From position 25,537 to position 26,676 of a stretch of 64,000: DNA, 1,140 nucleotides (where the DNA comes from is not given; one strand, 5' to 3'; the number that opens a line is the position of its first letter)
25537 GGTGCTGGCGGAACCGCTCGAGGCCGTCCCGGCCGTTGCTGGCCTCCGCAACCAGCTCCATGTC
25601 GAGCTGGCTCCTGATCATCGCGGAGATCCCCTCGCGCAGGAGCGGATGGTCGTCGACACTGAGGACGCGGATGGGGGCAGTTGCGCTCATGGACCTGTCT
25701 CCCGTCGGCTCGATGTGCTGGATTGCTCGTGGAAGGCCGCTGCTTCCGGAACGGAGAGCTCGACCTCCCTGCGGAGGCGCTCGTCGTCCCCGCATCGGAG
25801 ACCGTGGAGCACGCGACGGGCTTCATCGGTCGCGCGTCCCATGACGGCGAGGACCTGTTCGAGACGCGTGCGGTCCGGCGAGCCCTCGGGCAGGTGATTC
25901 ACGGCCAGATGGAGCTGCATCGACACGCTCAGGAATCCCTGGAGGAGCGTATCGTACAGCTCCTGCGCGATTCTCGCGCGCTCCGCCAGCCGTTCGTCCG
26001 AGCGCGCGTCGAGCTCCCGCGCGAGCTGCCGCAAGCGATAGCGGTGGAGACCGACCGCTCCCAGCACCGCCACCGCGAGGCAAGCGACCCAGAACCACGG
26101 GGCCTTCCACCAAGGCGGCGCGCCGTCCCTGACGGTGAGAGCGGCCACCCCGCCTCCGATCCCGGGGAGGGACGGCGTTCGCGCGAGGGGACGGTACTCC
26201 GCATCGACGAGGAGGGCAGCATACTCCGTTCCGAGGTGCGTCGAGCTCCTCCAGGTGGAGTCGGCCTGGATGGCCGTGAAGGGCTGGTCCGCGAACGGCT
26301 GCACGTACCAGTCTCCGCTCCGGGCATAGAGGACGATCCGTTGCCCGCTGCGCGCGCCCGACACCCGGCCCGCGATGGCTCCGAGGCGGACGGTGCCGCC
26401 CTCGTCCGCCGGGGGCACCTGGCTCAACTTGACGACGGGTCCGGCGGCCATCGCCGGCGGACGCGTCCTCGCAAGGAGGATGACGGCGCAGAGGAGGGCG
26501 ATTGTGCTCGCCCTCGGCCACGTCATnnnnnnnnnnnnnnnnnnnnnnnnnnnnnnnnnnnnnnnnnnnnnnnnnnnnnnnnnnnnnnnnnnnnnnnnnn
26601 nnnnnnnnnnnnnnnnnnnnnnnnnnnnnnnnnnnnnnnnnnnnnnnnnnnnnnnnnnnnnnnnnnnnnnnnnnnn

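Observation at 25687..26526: Pseudo-histidine-kinase: a DHp-only membrane sensor with His->Tyr and no ATPase, assembled from paralogs of two genes 15 kb away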

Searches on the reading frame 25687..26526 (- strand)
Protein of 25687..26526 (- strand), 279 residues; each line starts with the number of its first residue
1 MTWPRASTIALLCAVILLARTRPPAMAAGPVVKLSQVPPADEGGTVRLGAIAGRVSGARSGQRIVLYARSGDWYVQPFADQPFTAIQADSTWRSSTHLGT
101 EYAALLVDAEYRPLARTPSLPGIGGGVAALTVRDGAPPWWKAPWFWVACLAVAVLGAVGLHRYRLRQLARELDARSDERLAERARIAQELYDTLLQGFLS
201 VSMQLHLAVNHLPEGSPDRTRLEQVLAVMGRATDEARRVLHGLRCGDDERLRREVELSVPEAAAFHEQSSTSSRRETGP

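Call 5: search_protein_families(library=pfam, proteins=[window:25687-26526:-], max_evalue=0.1)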
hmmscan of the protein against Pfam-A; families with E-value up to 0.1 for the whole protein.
window:25687-26526:- (279 aa): 4 families
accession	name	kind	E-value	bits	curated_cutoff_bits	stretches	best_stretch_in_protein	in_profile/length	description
PF07730.19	HisKA_3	-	5.8e-12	46.4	24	1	182-244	1-64/68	Histidine kinase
PF17173.10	DUF5129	-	0.0014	18.3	27.3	1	137-227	128-205/337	Domain of unknown function (DUF5129)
PF13567.11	DUF4131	-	0.012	15.7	31.6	1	134-264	25-137/165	Domain of unknown function (DUF4131)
PF14316.11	DUF4381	-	0.055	14.2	27.2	1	137-179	12-57/145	Domain of unknown function (DUF4381)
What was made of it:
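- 25792..26001 (-): HisKA_3 DHp hairpin (residues 176-245). Pfam PF07730 at E 5.8e-12 (call 5).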

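Call 8: find_homologous_proteins(query=window:25687-26526:-)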
Query window:25687-26526:- (279 aa): 1367 proteins with E <= 0.001 among 8000 candidates; the best 120 are listed.
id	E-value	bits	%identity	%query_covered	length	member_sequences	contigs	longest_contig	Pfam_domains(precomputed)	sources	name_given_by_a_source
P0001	3.7e-179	612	100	100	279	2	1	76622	PF07730.20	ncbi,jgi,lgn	jgi:signal transduction histidine kinase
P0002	1.9e-145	501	86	90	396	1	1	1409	PF07730.20,PF02518.32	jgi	jgi:signal transduction histidine kinase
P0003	9.6e-138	476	81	91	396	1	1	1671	PF07730.20,PF02518.32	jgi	jgi:signal transduction histidine kinase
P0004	1.9e-137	475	82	92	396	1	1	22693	PF07730.20,PF02518.32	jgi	jgi:signal transduction histidine kinase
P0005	6.5e-135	467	81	90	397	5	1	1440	PF07730.20,PF02518.32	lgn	-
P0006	9.2e-133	460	84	87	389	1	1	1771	PF07730.20,PF02518.32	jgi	jgi:signal transduction histidine kinase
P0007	2.0e-132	459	80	89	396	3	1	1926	PF07730.20,PF02518.32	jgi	jgi:signal transduction histidine kinase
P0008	1.6e-125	436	82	84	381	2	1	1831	PF07730.20,PF02518.32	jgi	jgi:signal transduction histidine kinase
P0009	1.6e-118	413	77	90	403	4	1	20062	PF07730.20,PF02518.32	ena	-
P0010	6.1e-118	411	74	92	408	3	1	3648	PF13581.13,PF07730.20,PF02518.32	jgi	jgi:signal transduction histidine kinase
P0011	1.2e-117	410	73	92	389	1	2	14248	PF13581.13,PF07730.20,PF02518.32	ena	-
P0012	1.4e-114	400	72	93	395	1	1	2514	PF07730.20,PF02518.32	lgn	-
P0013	4.1e-112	392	77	83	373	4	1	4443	PF13581.13,PF07730.20,PF02518.32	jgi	jgi:signal transduction histidine kinase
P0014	3.8e-111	389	73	88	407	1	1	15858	PF13581.13,PF07730.20,PF02518.32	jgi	jgi:signal transduction histidine kinase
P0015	3.1e-110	386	72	86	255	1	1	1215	PF07730.20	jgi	jgi:signal transduction histidine kinase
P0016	3.5e-110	386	69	92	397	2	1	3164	PF13581.13,PF07730.20,PF02518.32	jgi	jgi:signal transduction histidine kinase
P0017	4.5e-109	382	66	98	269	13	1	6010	PF07730.20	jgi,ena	-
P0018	7.0e-109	381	70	90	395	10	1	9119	PF07730.20,PF02518.32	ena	-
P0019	7.9e-109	381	75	83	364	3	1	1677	PF13581.13,PF07730.20,PF02518.32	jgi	jgi:signal transduction histidine kinase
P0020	3.7e-108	379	72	87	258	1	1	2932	PF07730.20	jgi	jgi:signal transduction histidine kinase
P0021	3.5e-105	369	67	92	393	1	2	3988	PF13581.13,PF07730.20,PF02518.32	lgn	-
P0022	7.8e-103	362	70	83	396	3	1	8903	PF13581.13,PF07730.20,PF02518.32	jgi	jgi:signal transduction histidine kinase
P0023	7.9e-103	362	67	92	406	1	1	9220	PF13581.13,PF07730.20,PF02518.32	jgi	-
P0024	7.5e-102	358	68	86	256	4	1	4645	PF07730.20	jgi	-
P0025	6.1e-100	352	65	92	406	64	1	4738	PF13581.13,PF07730.20,PF02518.32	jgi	-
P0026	2.0e-99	350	68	91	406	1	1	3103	PF07730.20,PF02518.32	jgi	jgi:signal transduction histidine kinase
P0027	6.9e-99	349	67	85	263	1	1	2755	PF07730.20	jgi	jgi:signal transduction histidine kinase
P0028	8.7e-99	348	64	89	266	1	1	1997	PF07730.20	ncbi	-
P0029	4.9e-98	346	70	82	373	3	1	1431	PF13581.13,PF07730.20,PF02518.32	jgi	-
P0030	9.7e-98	345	67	84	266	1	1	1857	PF07730.20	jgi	jgi:signal transduction histidine kinase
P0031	1.6e-97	344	69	83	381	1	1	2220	PF13581.13,PF07730.20,PF02518.32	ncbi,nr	ncbi:MAG TPA: sensor histidine kinase [Vicinamibacteria bacterium]|nr:sensor histidine kinase [Vicin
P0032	3.3e-96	340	69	82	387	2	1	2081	PF13581.13,PF07730.20,PF02518.32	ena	-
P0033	6.8e-89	316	61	87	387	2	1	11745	PF13581.13,PF07730.20,PF02518.32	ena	-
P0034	7.8e-88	312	70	72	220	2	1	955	PF07730.20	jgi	jgi:signal transduction histidine kinase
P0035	3.8e-87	310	65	82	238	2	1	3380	PF07730.20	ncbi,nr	ncbi:MAG TPA: histidine kinase dimerization/phosphoacceptor domain-containing protein, partial [Vici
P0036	9.6e-87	309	59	90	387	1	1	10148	PF07730.20,PF02518.32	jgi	jgi:signal transduction histidine kinase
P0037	5.1e-86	306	70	75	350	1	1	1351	PF07730.20,PF02518.32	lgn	-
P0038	1.4e-85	305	57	92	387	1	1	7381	PF07730.20,PF02518.32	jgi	jgi:signal transduction histidine kinase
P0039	4.7e-85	303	61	85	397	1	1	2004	PF13581.13,PF07730.20,PF02518.32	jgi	jgi:signal transduction histidine kinase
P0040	8.4e-85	302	65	81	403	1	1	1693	PF07730.20,PF02518.32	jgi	jgi:signal transduction histidine kinase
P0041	1.6e-83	298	57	90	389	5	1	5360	PF13581.13,PF07730.20,PF02518.32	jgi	jgi:signal transduction histidine kinase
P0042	2.0e-83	298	57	96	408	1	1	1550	PF13581.13,PF07730.20,PF02518.32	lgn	-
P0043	1.7e-82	295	61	79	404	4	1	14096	PF07730.20,PF02518.32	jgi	-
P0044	9.5e-82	292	59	86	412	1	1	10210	PF07730.20,PF02518.32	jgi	jgi:signal transduction histidine kinase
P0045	5.0e-81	290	64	77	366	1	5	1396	PF07730.20,PF02518.32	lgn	-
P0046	3.3e-79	284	59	92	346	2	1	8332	PF13581.13,PF07730.20,PF02518.32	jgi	jgi:signal transduction histidine kinase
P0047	1.0e-77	279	57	77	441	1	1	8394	PF13581.13,PF07730.20,PF02518.32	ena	-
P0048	1.3e-77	279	53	84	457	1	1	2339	PF07730.20,PF02518.32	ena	-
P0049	2.1e-77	278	54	88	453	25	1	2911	PF07730.20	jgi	-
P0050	3.6e-76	274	54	90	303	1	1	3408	PF07730.20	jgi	jgi:hypothetical protein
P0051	3.8e-76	274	52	93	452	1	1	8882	PF13581.13,PF07730.20,PF02518.32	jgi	jgi:signal transduction histidine kinase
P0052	8.1e-76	273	51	92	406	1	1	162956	PF07730.20,PF02518.32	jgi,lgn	jgi:signal transduction histidine kinase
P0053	8.6e-76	273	54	89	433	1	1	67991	PF07730.20,PF02518.32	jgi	jgi:signal transduction histidine kinase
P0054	1.7e-75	272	51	86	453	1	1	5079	PF07730.20,PF02518.32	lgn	-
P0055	2.6e-75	271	54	90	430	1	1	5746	PF13581.13,PF07730.20,PF02518.32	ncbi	-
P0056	3.7e-75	271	52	87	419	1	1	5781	PF07730.20,PF02518.32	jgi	jgi:signal transduction histidine kinase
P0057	5.2e-75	270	50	97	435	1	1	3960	PF07730.20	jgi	jgi:signal transduction histidine kinase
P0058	8.8e-75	270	58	77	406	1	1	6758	PF07730.20,PF02518.32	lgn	-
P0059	9.0e-75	270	52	89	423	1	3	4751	PF07730.20,PF02518.32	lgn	-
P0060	9.7e-75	269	56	82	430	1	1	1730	PF07730.20,PF02518.32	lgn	-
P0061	1.0e-74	269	52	95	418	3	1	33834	PF07730.20,PF02518.32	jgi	jgi:signal transduction histidine kinase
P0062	1.2e-74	269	56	80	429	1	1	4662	PF07730.20,PF02518.32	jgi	jgi:signal transduction histidine kinase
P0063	1.3e-74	269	58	77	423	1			PF07730.20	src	-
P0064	1.3e-74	269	54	86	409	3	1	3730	PF07730.20,PF02518.32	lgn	-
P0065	1.4e-74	269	49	91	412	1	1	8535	PF07730.20,PF02518.32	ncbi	ncbi:MAG: sensor histidine kinase [Blastocatellia bacterium]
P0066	1.5e-74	269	56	86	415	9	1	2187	PF07730.20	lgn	-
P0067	2.2e-74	268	59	80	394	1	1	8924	PF13581.13,PF07730.20,PF02518.32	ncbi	-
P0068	3.4e-74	268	54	84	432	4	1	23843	PF13581.13,PF07730.20,PF02518.32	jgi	-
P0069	4.5e-74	267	59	78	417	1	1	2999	PF07730.20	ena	-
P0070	4.5e-74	267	55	80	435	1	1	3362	PF07730.20,PF02518.32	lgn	-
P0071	4.6e-74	267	57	77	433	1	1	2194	PF07730.20,PF02518.32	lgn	-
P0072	1.1e-73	266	53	86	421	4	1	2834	PF07730.20,PF02518.32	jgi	jgi:signal transduction histidine kinase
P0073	1.4e-73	266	49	92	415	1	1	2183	PF07730.20,PF02518.32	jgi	jgi:signal transduction histidine kinase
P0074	1.7e-73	265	58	77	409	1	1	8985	PF07730.20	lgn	-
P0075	1.8e-73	265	72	61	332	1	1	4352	PF13581.13,PF07730.20,PF02518.32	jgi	jgi:signal transduction histidine kinase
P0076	1.8e-73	265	53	83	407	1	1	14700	PF07730.20,PF02518.32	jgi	jgi:signal transduction histidine kinase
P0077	2.0e-73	265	51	92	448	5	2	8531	PF07730.20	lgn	-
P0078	2.4e-73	265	51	93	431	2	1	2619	PF07730.20,PF02518.32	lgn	-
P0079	2.5e-73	265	55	82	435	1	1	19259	PF07730.20,PF02518.32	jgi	jgi:signal transduction histidine kinase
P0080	2.6e-73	265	51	94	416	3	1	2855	PF07730.20,PF02518.32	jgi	jgi:signal transduction histidine kinase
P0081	2.7e-73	265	59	78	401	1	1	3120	PF13581.13,PF07730.20,PF02518.32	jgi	jgi:signal transduction histidine kinase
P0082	2.7e-73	265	51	92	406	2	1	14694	PF07730.20,PF02518.32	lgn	-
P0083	2.9e-73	265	55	83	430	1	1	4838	PF07730.20,PF02518.32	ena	-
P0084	3.5e-73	264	50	95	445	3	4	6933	PF07730.20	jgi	jgi:signal transduction histidine kinase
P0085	4.0e-73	264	49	97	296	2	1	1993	PF07730.20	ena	-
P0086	4.2e-73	264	53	86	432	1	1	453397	PF07730.20,PF02518.32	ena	-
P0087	4.4e-73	264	54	86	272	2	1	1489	PF07730.20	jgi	-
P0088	5.2e-73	264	60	79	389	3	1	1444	PF07730.20,PF02518.32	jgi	jgi:signal transduction histidine kinase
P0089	8.4e-73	263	54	87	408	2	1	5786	PF07730.20,PF02518.32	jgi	-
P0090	9.5e-73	263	56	89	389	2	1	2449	PF07730.20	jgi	jgi:signal transduction histidine kinase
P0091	1.8e-72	262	58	78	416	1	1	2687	PF07730.20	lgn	-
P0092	1.9e-72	262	55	86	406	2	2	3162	PF07730.20,PF02518.32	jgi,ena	-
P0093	2.1e-72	262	57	77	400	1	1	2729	PF07730.20,PF02518.32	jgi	jgi:signal transduction histidine kinase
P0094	2.2e-72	262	49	95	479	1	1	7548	PF07730.20,PF02518.32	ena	-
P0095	2.9e-72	261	53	84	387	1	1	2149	PF07730.20,PF02518.32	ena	-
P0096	3.2e-72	261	54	83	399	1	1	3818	PF13581.13,PF07730.20,PF02518.32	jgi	jgi:signal transduction histidine kinase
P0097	3.4e-72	261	58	78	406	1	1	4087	PF07730.20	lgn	-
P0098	3.7e-72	261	57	81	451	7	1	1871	PF13581.13,PF07730.20,PF02518.32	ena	-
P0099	5.0e-72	261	50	94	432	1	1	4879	PF07730.20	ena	-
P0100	5.6e-72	260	52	94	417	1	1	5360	PF07730.20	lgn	-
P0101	6.9e-72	260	54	85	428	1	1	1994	PF07730.20,PF02518.32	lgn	-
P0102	8.8e-72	260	54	80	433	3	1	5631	PF07730.20,PF02518.32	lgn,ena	-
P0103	1.1e-71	259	55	82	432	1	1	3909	PF07730.20,PF02518.32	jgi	jgi:signal transduction histidine kinase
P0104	1.3e-71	259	49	92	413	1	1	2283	PF13581.13,PF07730.20,PF02518.32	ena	-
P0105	1.4e-71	259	54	86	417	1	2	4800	PF07730.20,PF02518.32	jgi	jgi:signal transduction histidine kinase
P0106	1.4e-71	259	51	86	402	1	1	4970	PF07730.20,PF02518.32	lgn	-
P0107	1.7e-71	259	54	82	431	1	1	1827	PF07730.20,PF02518.32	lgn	-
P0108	1.7e-71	259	56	77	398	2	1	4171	PF07730.20,PF02518.32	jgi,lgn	jgi:signal transduction histidine kinase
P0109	2.0e-71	259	52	90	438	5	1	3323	PF07730.20,PF02518.32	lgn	-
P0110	2.1e-71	259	49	89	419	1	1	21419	PF13581.13,PF07730.20,PF02518.32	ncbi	ncbi:MAG: sensor histidine kinase [Acidobacteriota bacterium]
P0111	2.4e-71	258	56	84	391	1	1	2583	PF07730.20,PF02518.32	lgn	-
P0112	3.0e-71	258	56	83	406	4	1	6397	PF07730.20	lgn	-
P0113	3.0e-71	258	50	94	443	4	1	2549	PF13581.13,PF07730.20,PF02518.32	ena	-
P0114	3.9e-71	258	57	77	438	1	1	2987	PF07730.20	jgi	-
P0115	4.0e-71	258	54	82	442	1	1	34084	PF07730.20,PF02518.32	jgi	jgi:signal transduction histidine kinase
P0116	4.0e-71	258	56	79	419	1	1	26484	PF07730.20,PF02518.32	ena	-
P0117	4.4e-71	257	55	86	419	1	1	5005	PF07730.20,PF02518.32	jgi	jgi:signal transduction histidine kinase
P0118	4.5e-71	257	51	88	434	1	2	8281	PF07730.20,PF02518.32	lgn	-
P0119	4.9e-71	257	51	88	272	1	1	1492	PF07730.20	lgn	-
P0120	5.6e-71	257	51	87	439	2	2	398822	PF07730.20,PF02518.32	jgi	jgi:signal transduction histidine kinase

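Call 14: find_encoding_contigs(protein=P0004, flank=6000, max_places=3)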
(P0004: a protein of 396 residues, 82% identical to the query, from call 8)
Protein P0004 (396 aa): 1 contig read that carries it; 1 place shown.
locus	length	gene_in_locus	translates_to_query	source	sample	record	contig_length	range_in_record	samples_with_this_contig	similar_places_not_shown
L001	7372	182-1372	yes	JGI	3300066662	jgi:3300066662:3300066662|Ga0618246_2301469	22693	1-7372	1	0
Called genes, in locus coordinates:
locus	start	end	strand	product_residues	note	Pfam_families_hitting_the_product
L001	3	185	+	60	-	?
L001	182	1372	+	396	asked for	PF07730:HisKA_3, PF02518:HATPase_c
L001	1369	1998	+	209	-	PF00072:Response_reg, PF00196:GerE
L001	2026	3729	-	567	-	PF00496:SBP_bac_5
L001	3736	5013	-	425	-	PF13091:PLDc_2, PF00614:PLDc (weak)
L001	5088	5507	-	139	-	PF09990:DUF2231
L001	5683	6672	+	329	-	PF00149:Metallophos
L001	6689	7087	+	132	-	PF13473:Cupredoxin_1, PF00116:COX2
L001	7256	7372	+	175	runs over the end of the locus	PF04542:Sigma70_r2, PF07638:Sigma70_ECF (weak), PF08281:Sigma70_r4_2, PF04545:Sigma70_r4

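Call 15: find_encoding_contigs(protein=P0017, flank=6000, max_places=4)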
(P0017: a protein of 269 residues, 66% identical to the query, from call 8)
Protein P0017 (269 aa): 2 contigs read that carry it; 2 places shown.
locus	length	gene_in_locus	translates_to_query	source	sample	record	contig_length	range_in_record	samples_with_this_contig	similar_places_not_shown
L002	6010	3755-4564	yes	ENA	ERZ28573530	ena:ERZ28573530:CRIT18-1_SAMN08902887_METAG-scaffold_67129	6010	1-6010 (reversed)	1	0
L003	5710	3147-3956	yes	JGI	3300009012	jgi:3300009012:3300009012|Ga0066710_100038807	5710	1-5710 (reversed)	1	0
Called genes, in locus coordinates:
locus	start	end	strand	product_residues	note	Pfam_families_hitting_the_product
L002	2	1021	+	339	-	?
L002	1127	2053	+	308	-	PF00561:Abhydrolase_1, PF12697:Abhydrolase_6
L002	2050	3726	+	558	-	PF01266:DAO (faint), PF03486:HI0933_like (faint), PF00027:cNMP_binding, PF01946:Thi4 (faint), PF07992:Pyr_redox_2, PF13450:NAD_binding_8 (weak), PF13738:Pyr_redox_3, PF00070:Pyr_redox (weak), +2 more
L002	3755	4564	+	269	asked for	PF07730:HisKA_3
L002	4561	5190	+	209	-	PF00072:Response_reg, PF00196:GerE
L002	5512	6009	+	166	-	?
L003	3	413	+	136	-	?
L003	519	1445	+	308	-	PF00561:Abhydrolase_1, PF12697:Abhydrolase_6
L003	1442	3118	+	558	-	PF01266:DAO (faint), PF03486:HI0933_like (faint), PF00027:cNMP_binding, PF01946:Thi4 (faint), PF07992:Pyr_redox_2, PF13450:NAD_binding_8 (weak), PF13738:Pyr_redox_3, PF00070:Pyr_redox (weak), +2 more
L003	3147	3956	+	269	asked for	PF07730:HisKA_3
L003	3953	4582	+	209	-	PF00072:Response_reg, PF00196:GerE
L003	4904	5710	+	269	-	?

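Call 17: find_related_loci(query=window:25687-26526:-, collection=genome_contigs, flank=4000)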
Query window:25687-26526:- (279 aa) in genome_contigs; peptide patterns used: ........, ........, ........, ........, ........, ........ (x = any residue, [..] = any of these).
335 stretches matched a pattern; 195 encode a relative of the query (tblastn E <= 1e-3); the best 80 are kept; 80 distinct loci.
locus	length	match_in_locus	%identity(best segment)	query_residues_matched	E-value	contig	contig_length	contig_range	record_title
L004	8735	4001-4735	49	1-247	8e-76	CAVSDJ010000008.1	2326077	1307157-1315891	MAG: Blastocatellia bacterium isolate MFD01916.bin.3.112 genome assembly, contig: contig_6494, whole genome shotgun sequ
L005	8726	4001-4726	51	1-244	6e-75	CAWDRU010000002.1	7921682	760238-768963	MAG: Blastocatellia bacterium isolate MFD04935.bin.1.50 genome assembly, contig: contig_540, whole genome shotgun sequen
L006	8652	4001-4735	52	2-248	2e-73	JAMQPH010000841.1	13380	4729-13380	MAG: Pyrinomonadaceae bacterium isolate SH2 k141_494052, whole genome shotgun sequence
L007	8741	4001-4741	50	1-244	6e-73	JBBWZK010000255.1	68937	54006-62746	MAG: Blastocatellia bacterium isolate Holy_42 scaffold_1828845, whole genome shotgun sequence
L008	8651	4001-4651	55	28-244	4e-72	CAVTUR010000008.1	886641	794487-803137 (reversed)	MAG: Blastocatellia bacterium isolate MFD04944.bin.3.75 genome assembly, contig: contig_20487, whole genome shotgun sequ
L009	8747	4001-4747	52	5-250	6e-72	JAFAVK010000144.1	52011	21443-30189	MAG: Acidobacteriota bacterium isolate CP_BM_RX_34 BM_RX_k147_3776502, whole genome shotgun sequence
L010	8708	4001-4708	51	9-245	5e-72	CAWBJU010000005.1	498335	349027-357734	MAG: uncultured Acidobacteriota bacterium isolate MFD09206.bin.2.153 genome assembly, contig: contig_1343, whole genome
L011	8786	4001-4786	47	9-276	4e-71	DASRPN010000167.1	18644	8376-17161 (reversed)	MAG TPA_asm: Pyrinomonadaceae bacterium isolate SMAG_U10296 k141_1233730, whole genome shotgun sequence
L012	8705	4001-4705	49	7-241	1e-70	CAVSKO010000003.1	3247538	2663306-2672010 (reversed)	MAG: Blastocatellia bacterium isolate MFD09212.bin.1.217 genome assembly, contig: contig_750, whole genome shotgun seque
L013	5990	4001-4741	52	3-244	2e-70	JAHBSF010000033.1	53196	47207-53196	MAG: Acidobacteria bacterium isolate ACE_ACI1 ACI1_33, whole genome shotgun sequence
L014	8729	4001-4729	52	28-270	2e-70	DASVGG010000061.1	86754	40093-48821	MAG TPA_asm: Pyrinomonadaceae bacterium isolate SMAG_U2109 k141_190402, whole genome shotgun sequence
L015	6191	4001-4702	50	12-245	8e-71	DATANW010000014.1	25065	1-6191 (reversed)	MAG TPA_asm: Pyrinomonadaceae bacterium isolate SMAG_U7029 k141_684515, whole genome shotgun sequence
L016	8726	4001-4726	50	1-244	3e-70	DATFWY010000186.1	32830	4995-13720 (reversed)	MAG TPA_asm: Blastocatellia bacterium isolate SMAG_U9503 k141_13924129, whole genome shotgun sequence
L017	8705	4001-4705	48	9-244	4e-70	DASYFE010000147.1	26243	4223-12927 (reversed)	MAG TPA_asm: Pyrinomonadaceae bacterium isolate SMAG_U5005 k141_3646035, whole genome shotgun sequence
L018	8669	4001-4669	53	22-244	7e-70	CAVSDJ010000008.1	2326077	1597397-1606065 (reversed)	MAG: Blastocatellia bacterium isolate MFD01916.bin.3.112 genome assembly, contig: contig_6494, whole genome shotgun sequ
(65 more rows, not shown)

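Call 18: find_related_loci(query=window:25687-26526:-, collection=metagenome_contigs, flank=3000)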
Query window:25687-26526:- (279 aa) in metagenome_contigs; peptide patterns used: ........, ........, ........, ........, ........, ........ (x = any residue, [..] = any of these).
600 stretches matched a pattern (row limit reached: there are more); 457 encode a relative of the query (tblastn E <= 1e-3); the best 80 are kept; 80 distinct loci.
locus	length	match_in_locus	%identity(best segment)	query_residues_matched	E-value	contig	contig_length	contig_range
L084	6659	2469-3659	81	1-279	3e-133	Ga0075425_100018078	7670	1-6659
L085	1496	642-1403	78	1-254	2e-125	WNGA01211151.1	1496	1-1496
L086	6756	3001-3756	77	6-257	1e-114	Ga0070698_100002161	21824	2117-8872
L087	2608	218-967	69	4-247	2e-114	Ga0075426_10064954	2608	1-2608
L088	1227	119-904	64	1-254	1e-110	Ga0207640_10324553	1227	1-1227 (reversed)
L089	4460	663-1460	65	1-256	1e-98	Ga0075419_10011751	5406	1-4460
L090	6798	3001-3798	65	1-256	7e-99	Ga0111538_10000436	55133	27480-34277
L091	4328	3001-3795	58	18-275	2e-89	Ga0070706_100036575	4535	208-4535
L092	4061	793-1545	54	30-274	5e-81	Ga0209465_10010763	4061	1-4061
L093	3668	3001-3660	58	30-244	8e-80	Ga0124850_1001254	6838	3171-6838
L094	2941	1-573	70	68-256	8e-80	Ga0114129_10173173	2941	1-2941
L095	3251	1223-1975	53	30-274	2e-78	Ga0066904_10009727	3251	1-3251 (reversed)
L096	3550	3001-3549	75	6-188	6e-77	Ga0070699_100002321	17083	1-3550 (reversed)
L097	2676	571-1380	49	1-264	4e-78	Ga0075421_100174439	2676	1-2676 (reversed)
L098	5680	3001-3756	52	1-248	1e-75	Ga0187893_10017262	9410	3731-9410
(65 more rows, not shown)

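Call 21: list_cluster_members(proteins=[window:25687-26526:-, P0028, P0031, P0067, P0055])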
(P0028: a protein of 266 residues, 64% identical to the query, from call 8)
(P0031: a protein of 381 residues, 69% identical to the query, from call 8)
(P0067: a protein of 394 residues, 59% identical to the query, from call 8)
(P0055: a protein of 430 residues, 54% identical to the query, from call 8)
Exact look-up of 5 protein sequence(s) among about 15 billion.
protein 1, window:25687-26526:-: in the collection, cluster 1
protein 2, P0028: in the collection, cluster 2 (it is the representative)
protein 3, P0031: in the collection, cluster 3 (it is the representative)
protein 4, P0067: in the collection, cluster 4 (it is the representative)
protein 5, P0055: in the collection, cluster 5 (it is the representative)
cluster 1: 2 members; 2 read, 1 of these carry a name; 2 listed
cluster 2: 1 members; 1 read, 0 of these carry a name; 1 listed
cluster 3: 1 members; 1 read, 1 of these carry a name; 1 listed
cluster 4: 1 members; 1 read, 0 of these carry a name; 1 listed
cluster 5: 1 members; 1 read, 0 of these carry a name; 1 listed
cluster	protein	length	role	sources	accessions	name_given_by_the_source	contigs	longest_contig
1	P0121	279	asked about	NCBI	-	-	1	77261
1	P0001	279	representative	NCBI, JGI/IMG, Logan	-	signal transduction histidine kinase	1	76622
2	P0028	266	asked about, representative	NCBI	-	-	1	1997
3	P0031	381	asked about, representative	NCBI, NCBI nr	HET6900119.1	MAG TPA: sensor histidine kinase [Vicinamibacteria bacterium] | sensor histidine kinase [Vicinamibacteria bacterium]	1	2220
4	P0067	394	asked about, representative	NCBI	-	-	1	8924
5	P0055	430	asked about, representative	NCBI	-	-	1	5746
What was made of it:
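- On DivL family: Relatives are acidobacterial (calls 17, 21).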
